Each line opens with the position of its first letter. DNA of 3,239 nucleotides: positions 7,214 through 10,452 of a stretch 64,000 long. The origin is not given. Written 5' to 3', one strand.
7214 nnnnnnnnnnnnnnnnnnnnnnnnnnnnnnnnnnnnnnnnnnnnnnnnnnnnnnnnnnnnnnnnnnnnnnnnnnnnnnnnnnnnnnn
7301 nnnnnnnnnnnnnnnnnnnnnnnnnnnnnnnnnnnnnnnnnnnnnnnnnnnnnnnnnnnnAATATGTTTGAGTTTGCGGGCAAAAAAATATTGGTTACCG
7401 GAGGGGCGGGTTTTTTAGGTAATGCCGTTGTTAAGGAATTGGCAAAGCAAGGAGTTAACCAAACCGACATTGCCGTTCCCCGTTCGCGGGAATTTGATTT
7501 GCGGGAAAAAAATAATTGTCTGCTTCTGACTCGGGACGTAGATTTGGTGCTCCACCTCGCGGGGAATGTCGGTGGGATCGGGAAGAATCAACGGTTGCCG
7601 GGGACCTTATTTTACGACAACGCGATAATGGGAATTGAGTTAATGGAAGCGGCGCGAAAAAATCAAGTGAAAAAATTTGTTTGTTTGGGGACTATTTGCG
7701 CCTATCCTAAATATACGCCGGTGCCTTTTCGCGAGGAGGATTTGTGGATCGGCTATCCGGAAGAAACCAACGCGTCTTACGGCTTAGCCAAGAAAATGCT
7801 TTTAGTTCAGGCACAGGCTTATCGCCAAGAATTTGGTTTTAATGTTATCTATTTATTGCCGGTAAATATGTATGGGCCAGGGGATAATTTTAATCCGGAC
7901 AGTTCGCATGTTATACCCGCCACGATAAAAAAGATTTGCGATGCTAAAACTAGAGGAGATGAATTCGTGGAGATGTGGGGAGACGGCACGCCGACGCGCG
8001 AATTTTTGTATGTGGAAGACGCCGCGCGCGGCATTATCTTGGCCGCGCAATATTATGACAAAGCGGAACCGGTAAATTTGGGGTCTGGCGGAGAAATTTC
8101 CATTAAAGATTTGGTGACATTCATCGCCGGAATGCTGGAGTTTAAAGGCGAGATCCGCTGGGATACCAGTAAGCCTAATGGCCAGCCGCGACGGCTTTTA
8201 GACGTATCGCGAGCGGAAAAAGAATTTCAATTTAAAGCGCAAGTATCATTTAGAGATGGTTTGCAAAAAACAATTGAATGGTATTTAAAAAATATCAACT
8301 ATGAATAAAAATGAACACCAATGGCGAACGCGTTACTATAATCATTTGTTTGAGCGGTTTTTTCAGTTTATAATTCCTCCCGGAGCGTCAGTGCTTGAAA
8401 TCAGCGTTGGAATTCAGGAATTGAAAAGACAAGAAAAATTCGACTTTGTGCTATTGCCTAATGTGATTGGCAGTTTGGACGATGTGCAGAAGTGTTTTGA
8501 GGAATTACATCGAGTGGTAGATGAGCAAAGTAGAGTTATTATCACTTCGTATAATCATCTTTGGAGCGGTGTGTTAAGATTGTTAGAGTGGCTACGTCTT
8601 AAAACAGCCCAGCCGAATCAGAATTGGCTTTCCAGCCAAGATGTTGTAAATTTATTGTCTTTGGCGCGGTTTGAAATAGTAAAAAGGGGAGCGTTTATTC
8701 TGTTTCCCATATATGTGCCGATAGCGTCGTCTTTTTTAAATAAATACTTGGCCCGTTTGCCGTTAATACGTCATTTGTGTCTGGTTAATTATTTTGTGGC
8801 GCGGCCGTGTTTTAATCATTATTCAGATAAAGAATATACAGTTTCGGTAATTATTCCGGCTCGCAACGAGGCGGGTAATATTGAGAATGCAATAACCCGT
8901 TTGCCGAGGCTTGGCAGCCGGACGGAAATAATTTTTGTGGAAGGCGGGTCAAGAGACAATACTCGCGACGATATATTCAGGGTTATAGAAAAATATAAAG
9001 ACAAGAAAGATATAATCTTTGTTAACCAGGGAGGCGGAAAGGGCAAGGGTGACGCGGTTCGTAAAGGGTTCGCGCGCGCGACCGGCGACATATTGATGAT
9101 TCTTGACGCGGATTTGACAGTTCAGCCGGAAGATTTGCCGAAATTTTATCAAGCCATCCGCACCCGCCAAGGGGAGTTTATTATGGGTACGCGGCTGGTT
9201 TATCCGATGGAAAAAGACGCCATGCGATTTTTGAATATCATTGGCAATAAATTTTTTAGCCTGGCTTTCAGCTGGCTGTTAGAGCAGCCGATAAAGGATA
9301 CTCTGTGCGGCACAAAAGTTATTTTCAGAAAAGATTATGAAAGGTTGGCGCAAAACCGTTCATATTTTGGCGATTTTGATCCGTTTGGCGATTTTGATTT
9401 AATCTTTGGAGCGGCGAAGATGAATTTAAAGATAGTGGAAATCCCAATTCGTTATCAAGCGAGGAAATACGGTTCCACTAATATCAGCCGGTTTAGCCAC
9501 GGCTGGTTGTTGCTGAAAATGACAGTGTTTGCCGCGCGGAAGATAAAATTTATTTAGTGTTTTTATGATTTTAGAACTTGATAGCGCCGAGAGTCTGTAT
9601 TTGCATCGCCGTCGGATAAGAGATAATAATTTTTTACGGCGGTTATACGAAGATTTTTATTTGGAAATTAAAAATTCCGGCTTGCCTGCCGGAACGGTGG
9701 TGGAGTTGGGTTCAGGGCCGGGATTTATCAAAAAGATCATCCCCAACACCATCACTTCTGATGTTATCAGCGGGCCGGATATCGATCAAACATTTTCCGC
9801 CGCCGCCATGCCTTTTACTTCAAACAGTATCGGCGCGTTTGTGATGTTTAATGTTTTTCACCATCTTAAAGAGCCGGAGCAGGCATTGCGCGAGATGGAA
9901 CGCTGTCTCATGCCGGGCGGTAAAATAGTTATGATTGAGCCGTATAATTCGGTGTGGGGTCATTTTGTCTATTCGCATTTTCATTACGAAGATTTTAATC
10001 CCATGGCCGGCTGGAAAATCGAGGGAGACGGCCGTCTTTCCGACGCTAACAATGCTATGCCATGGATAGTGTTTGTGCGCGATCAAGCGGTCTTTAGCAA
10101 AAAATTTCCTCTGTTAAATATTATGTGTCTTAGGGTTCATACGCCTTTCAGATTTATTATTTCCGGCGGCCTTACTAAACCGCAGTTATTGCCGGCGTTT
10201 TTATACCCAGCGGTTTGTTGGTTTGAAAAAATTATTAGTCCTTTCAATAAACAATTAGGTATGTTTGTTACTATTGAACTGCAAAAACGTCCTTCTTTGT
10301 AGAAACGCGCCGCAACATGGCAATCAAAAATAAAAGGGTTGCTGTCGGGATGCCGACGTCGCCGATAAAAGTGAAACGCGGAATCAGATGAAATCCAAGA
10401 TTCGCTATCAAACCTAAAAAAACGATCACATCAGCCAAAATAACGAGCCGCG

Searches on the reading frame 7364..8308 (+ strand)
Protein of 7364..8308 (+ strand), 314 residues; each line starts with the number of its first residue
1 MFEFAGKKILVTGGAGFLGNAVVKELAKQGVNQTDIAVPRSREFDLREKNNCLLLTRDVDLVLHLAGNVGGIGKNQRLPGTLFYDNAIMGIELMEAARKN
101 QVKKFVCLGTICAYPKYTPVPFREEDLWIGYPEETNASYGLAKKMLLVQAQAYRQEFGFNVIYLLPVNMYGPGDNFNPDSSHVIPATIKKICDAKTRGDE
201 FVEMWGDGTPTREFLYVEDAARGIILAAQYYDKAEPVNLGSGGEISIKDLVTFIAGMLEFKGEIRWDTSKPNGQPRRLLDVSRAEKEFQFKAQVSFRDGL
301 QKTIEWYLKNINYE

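Call 20: search_protein_families(library=pfam, proteins=[window:7364-8308:+], max_evalue=0.0001)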
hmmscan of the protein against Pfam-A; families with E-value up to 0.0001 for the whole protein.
window:7364-8308:+ (314 aa): 3 families
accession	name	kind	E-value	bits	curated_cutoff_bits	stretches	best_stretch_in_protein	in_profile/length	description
PF01370.27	Epimerase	-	6.9e-52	176.7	20.9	1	9-240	1-240/240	NAD dependent epimerase/dehydratase family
PF16363.11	GDP_Man_Dehyd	-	2.7e-22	80.1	27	1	45-303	60-332/332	GDP-mannose 4,6 dehydratase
PF01073.25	3Beta_HSD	-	1.6e-07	31.1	22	1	10-233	1-234/280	3-beta hydroxysteroid dehydrogenase/isomerase family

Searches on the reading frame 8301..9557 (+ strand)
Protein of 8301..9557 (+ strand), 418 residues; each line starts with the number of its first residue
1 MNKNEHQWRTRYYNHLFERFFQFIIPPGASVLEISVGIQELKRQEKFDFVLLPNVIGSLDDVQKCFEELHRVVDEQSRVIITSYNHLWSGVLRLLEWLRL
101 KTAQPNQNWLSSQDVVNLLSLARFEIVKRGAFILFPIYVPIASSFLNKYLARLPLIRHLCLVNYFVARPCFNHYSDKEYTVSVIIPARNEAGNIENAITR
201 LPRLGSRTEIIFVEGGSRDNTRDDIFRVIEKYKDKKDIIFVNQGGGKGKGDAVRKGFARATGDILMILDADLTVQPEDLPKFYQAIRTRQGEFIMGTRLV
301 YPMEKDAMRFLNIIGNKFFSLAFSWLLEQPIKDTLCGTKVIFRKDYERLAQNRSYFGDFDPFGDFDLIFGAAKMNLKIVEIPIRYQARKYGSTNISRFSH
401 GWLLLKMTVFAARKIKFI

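Call 20: search_protein_families(library=pfam, proteins=[window:8301-9557:+], max_evalue=0.0001)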
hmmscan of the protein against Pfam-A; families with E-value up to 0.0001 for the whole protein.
window:8301-9557:+ (418 aa): 4 families
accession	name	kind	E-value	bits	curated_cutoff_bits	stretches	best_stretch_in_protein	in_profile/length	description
PF00535.33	Glycos_transf_2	-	2e-26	93.3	23.3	1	182-344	1-161/168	Glycosyl transferase family 2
PF13641.12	Glyco_tranf_2_3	-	5.1e-09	36.9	27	1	181-296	3-121/230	Glycosyltransferase like family 2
PF10111.15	Glyco_tranf_2_2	-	2.6e-07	30.8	27.3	1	182-319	1-142/276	Glycosyltransferase like family 2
PF13489.12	Methyltransf_23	-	8.1e-05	22.8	27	0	39-127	74-162/164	Methyltransferase domain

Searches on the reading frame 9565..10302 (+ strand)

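Call 20: search_protein_families(library=pfam, proteins=[window:9565-10302:+], max_evalue=0.0001)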
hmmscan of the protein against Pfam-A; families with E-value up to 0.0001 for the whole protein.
window:9565-10302:+ (245 aa): 4 families
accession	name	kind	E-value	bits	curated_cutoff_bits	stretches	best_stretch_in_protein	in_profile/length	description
PF08241.18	Methyltransf_11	-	7.6e-11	43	21.2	1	77-123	49-95/95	Methyltransferase domain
PF13489.12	Methyltransf_23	-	3.1e-06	27.4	27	1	24-130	5-123/164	Methyltransferase domain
PF13649.12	Methyltransf_25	-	1.2e-05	26.3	27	1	78-119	54-97/97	Methyltransferase domain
PF08242.18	Methyltransf_12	-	1.4e-05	26.2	30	1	91-121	68-98/98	Methyltransferase domain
